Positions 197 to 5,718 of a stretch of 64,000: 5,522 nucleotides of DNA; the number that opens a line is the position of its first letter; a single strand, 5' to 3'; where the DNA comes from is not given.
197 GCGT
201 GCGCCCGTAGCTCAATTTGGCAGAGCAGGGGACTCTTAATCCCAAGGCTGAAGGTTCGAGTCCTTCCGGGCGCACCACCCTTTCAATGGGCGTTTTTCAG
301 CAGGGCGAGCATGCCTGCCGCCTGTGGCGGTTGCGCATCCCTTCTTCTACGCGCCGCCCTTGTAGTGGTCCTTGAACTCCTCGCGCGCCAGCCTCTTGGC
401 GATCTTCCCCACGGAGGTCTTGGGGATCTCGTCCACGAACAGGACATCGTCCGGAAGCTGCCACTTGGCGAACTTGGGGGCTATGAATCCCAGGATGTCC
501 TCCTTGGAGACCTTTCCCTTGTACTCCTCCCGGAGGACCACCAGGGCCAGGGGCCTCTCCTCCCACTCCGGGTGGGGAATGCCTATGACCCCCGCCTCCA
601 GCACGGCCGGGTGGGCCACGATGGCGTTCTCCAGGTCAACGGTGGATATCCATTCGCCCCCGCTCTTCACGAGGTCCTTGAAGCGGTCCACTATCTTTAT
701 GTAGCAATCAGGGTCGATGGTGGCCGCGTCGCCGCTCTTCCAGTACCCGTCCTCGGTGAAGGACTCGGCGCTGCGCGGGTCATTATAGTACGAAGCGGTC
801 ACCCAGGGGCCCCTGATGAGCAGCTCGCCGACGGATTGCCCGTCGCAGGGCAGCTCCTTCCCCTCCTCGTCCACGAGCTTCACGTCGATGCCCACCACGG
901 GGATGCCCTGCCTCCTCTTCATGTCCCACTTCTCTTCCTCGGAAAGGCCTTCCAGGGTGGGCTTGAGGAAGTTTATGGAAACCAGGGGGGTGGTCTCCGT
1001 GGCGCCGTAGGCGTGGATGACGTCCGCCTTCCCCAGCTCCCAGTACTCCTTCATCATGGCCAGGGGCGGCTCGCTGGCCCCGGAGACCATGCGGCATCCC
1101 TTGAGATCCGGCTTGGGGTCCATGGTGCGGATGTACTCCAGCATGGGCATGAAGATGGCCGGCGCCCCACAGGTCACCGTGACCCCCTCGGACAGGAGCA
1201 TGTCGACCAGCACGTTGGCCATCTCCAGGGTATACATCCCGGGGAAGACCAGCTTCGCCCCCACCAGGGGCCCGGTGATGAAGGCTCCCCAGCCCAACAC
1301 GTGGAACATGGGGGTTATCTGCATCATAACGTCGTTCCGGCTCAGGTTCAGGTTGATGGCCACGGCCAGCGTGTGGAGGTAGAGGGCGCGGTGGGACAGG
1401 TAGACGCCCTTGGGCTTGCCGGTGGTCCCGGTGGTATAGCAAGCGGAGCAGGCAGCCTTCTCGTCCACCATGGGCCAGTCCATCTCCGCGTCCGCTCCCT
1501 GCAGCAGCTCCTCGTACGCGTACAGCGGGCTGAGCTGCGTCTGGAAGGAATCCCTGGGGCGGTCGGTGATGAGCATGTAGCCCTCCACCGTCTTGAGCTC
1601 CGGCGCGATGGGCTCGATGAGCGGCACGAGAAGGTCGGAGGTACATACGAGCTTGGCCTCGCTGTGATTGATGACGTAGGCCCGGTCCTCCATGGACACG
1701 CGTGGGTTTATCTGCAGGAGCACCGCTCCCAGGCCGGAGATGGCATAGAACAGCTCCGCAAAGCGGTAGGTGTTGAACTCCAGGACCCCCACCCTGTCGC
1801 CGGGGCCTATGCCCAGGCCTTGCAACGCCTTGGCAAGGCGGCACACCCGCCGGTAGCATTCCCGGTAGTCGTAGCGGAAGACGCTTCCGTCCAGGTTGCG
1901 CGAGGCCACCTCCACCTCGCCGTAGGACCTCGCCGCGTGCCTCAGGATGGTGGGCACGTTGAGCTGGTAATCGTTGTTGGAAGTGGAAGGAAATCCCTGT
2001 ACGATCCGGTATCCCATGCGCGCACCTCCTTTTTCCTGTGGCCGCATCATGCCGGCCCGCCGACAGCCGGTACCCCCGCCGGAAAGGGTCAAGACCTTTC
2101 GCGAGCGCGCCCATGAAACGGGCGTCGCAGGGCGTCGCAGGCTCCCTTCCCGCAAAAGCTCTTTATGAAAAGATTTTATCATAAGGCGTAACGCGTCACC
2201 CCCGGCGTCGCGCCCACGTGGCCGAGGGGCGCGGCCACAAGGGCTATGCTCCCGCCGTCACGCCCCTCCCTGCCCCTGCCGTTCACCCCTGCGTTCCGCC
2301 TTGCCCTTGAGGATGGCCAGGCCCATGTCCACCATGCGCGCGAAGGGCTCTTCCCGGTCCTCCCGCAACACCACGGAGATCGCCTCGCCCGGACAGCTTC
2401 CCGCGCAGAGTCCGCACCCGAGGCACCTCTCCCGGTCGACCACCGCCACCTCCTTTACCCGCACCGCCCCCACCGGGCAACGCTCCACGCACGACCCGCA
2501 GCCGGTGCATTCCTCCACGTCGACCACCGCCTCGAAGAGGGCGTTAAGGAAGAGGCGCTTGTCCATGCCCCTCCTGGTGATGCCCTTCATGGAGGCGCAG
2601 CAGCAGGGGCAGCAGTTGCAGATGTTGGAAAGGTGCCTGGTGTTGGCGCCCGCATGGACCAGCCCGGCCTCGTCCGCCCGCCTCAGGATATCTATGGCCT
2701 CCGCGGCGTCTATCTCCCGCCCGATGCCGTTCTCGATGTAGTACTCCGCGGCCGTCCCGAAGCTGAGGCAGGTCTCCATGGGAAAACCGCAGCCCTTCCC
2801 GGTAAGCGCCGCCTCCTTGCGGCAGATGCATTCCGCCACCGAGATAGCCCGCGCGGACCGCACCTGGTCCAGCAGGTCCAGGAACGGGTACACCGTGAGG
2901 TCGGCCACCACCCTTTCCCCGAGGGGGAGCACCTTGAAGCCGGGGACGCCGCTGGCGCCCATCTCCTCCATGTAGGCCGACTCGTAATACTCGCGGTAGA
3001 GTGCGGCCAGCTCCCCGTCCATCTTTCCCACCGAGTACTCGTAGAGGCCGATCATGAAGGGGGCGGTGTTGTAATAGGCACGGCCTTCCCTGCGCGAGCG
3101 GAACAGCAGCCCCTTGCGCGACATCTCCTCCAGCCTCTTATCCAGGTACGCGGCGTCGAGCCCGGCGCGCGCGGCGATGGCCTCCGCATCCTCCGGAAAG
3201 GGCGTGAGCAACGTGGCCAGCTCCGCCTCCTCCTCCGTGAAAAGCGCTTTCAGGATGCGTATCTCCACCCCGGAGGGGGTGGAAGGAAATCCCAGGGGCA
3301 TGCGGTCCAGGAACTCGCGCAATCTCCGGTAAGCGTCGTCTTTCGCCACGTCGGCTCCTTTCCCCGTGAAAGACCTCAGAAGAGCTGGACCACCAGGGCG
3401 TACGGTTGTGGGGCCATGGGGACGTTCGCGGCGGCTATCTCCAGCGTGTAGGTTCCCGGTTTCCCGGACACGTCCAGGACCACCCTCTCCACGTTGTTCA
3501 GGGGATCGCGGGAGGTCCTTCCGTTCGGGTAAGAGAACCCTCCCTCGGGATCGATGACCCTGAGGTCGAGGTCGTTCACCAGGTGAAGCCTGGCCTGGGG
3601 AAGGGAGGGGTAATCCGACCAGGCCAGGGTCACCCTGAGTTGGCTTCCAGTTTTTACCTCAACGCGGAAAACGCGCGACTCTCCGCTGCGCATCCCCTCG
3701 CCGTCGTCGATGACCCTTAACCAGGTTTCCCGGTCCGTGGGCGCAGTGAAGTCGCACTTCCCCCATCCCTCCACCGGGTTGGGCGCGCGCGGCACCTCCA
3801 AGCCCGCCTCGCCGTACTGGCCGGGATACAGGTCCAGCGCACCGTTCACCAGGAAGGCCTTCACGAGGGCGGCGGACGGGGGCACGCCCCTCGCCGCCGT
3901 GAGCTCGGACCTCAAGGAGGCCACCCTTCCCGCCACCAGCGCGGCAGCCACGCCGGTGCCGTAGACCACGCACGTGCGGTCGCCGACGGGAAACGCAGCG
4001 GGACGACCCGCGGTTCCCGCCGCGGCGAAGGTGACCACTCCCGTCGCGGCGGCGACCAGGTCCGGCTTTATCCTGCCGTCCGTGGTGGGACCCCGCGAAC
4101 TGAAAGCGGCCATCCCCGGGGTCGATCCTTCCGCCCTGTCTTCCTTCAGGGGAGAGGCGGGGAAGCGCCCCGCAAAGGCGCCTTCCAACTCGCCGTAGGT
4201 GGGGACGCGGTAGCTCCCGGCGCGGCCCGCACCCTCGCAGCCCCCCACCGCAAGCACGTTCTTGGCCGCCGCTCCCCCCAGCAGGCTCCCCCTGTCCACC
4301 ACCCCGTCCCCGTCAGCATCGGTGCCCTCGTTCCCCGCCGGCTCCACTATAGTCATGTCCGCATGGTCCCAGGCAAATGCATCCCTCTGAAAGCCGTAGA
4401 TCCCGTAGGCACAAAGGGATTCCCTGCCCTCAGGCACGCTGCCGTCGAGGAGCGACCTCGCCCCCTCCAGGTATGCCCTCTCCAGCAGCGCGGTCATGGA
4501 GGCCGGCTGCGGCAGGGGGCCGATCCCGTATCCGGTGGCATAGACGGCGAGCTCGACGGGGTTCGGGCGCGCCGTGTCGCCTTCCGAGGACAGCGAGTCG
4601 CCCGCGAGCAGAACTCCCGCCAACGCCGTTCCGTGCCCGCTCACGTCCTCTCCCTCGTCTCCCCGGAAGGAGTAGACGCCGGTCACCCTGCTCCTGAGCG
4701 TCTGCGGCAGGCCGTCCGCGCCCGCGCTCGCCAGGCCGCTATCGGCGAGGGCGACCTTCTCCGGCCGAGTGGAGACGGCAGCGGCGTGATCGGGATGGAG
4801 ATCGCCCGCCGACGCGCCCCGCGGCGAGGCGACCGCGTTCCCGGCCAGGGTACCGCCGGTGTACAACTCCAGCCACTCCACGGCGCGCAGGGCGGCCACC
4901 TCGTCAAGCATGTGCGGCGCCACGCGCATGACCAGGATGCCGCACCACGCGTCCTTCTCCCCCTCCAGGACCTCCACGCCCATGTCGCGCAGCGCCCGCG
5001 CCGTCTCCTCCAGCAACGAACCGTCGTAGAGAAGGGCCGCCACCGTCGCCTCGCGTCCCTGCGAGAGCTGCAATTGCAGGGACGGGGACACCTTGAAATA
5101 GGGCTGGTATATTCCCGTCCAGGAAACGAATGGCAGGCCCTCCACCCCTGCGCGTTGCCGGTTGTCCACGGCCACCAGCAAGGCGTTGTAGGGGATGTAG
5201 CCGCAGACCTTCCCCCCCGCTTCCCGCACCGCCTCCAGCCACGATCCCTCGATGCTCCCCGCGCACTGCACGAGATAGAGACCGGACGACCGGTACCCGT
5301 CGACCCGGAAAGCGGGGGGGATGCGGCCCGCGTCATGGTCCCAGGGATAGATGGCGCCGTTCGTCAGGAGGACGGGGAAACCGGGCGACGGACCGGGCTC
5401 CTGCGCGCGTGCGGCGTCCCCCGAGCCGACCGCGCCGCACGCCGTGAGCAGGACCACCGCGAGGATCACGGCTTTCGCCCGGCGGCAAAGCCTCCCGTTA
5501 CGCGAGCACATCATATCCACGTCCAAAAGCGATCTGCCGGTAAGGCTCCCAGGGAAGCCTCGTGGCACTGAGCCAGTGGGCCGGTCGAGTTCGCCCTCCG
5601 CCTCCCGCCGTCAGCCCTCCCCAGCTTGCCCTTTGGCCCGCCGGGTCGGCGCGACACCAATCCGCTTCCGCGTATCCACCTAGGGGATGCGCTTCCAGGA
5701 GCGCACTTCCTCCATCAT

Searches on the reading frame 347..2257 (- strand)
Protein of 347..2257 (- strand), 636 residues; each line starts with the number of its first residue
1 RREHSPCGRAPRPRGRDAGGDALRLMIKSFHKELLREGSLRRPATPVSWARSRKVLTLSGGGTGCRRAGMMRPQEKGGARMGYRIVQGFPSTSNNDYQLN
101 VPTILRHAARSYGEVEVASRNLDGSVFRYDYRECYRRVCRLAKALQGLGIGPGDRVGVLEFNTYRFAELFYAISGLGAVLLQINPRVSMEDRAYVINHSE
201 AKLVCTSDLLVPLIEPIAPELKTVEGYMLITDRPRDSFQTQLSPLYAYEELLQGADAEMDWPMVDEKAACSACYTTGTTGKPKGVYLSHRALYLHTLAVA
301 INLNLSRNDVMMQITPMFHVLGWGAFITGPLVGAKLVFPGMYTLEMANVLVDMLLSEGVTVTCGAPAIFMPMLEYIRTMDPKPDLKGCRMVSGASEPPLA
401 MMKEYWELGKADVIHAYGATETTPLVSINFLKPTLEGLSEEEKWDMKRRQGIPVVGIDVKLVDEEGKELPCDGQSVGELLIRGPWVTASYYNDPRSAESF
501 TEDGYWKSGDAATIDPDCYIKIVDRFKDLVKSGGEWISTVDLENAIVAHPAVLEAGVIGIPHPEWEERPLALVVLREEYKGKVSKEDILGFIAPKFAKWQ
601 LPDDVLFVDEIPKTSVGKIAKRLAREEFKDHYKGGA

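Call 11: search_protein_families(library=pfam, proteins=[window:347-2257:-], max_evalue=0.01)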
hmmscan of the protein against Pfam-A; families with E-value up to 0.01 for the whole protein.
window:347-2257:- (636 aa): 2 families
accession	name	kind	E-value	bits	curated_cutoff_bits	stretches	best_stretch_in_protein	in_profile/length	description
PF00501.34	AMP-binding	-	3.1e-75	253.8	29.9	1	108-491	4-384/384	AMP-binding enzyme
PF13193.12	AMP-binding_C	-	1.2e-18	68.2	24.5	1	542-618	2-76/76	AMP-binding enzyme C-terminal domain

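Call 55: find_encoding_contigs(protein=window:347-2182:-, flank=10000, max_places=4)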
Protein window:347-2182:- (611 aa): no gene with exactly this product is on record in the collection.

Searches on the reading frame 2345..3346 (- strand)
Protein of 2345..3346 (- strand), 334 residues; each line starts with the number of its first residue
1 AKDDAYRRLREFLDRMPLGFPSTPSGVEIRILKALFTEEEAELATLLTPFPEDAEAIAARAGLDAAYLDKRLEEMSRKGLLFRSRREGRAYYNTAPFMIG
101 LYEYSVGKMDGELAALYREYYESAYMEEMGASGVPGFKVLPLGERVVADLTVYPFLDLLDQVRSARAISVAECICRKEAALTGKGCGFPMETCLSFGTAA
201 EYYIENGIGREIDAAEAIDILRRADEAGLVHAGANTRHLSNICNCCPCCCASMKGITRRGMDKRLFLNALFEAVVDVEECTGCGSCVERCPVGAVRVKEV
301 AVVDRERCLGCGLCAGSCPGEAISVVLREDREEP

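Call 11: search_protein_families(library=pfam, proteins=[window:2345-3346:-], max_evalue=0.01)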
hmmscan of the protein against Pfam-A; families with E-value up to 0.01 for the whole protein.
window:2345-3346:- (334 aa): 13 families
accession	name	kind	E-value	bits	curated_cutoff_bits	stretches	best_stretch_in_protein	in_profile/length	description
PF00037.32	Fer4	-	3.2e-15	55.7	21.1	2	274-295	2-23/24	4Fe-4S binding domain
PF12837.12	Fer4_6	-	5.6e-09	36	25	2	300-323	1-24/24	4Fe-4S binding domain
PF14697.11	Fer4_21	-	2.7e-08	34.3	35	1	273-324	1-58/59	4Fe-4S dicluster domain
PF12838.12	Fer4_7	-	6.8e-08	33.3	27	1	280-320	2-50/52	4Fe-4S dicluster domain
PF13237.11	Fer4_10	-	1.3e-07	31.9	25.5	2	274-319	3-53/53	4Fe-4S dicluster domain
PF12797.12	Fer4_2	-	3.8e-07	30.1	24.5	2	302-319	4-21/22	4Fe-4S binding domain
PF13187.11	Fer4_9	-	5.7e-07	29.9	27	1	279-323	1-52/52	4Fe-4S dicluster domain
PF13459.11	Fer4_15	-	9.9e-05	23.4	22.4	0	274-291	2-19/66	4Fe-4S single cluster domain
PF13183.11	Fer4_8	-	0.00047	21.1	27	0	306-325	3-17/68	4Fe-4S dicluster domain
PF25160.1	LdpA_Fe-S-bd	-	0.0006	20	27.6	1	290-325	13-45/49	LdpA Fe-S cluster-binding domain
PF13484.11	Fer4_16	-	0.0025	19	30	1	279-308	1-29/66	4Fe-4S double cluster binding domain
PF12798.12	Fer4_3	-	0.0025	19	27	1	280-294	1-15/15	4Fe-4S binding domain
PF01978.25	TrmB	-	0.0091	16.3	25.6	0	36-96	6-66/68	Sugar-specific transcriptional regulator TrmB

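Call 39: search_protein_families(library=ncbifam, proteins=[window:2345-3346:-], max_evalue=0.01)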
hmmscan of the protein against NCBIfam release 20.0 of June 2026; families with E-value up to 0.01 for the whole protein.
window:2345-3346:- (334 aa): 65 families (the best 25 are shown)
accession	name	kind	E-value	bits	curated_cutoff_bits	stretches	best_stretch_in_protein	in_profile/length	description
NF045874.1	Vhu_polyferre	exception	4.5e-12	45.4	600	1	243-327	96-178/381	F420-non-reducing hydrogenase associated-polyferredoxin VhuB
TIGR02179.1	PorD_KorD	subfamily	4.2e-10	39.6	60.05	1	271-327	18-76/78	2-oxoacid:acceptor oxidoreductase, delta subunit, pyruvate/2-ketoisovalerate family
NF038196.1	ferrodoxin_EFR1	subfamily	4.3e-10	40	75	1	275-325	182-231/242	EFR1 family ferrodoxin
NF040684.1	PorD_Arch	equivalog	1.3e-09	38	120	1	271-326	25-82/85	pyruvate synthase subunit PorD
NF007202.0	PRK09623.1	equivalog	1.4e-09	38.2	166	1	271-328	44-103/105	3-methyl-2-oxobutanoate dehydrogenase subunit delta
TIGR02700.1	flavo_MJ0208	hypoth_equivalog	2.5e-09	36.7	251.35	1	274-324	144-195/234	dihydromethanopterin reductase (acceptor)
NF040770.1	hetero_SS_HdrA2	exception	2.9e-09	35.6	1100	1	271-330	570-630/777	CoB-CoM heterodisulfide reductase HdrA2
NF058577.1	FdxA_fam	equivalog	3.8e-09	36.6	65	1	278-322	7-52/52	4Fe-4S ferredoxin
NF040864.1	HgcB_ferredoxin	equivalog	6.4e-09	35.5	99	1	275-325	11-63/93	mercury methylation ferredoxin HgcB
TIGR01944.1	rnfB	subfamily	1.1e-08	34.8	68.7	1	272-328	107-165/190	RnfABCDGE type electron transport complex subunit B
NF045790.1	OxalOxreddelta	equivalog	1.1e-08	34.6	230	1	273-327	255-310/316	oxalate oxidoreductase subunit delta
NF043069.1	T4HPD_activ_SAM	equivalog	5.8e-08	32.5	425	1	272-327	45-101/299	trans-4-hydroxy-L-proline dehydratase activase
NF041836.1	rnfB_Methano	equivalog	8.3e-08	32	445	2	278-324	216-263/265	Rnf electron transport complex subunit RnfB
TIGR04105.1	FeFe_hydrog_B1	subfamily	2.4e-07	29.8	450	2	278-326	111-162/462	monomeric [FeFe] hydrogenase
NF040612.1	F420_dehyd_FpoI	exception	7.4e-07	29.1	180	1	296-326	32-62/135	F420H2 dehydrogenase subunit FpoI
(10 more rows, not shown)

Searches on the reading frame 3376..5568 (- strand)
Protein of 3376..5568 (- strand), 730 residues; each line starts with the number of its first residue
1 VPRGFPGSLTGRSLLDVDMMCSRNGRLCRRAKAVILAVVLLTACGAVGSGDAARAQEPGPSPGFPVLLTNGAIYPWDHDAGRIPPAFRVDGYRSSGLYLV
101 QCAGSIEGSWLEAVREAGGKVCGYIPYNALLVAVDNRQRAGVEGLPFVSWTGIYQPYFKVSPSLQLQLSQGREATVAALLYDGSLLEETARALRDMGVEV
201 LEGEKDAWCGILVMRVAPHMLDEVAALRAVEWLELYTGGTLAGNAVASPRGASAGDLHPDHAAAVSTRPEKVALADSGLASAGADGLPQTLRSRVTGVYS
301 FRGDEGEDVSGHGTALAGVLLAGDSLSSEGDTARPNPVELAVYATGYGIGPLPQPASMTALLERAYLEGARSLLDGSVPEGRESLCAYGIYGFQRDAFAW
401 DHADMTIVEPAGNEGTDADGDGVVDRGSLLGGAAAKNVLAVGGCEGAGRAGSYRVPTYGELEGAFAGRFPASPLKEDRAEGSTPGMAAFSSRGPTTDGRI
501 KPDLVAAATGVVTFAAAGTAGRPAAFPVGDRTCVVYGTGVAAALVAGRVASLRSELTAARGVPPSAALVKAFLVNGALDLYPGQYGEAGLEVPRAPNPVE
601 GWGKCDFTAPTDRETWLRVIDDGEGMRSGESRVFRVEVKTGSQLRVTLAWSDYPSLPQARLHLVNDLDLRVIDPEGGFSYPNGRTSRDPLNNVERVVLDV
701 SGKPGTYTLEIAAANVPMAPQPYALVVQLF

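Call 59: search_protein_families(library=pfam, proteins=[window:3376-5568:-], max_evalue=0.00001)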
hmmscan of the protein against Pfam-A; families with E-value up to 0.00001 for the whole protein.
window:3376-5568:- (730 aa): 1 family
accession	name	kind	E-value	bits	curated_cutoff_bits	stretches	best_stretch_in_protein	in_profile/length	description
PF00082.27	Peptidase_S8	-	1.9e-17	63.9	21.8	1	272-577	6-273/288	Subtilase family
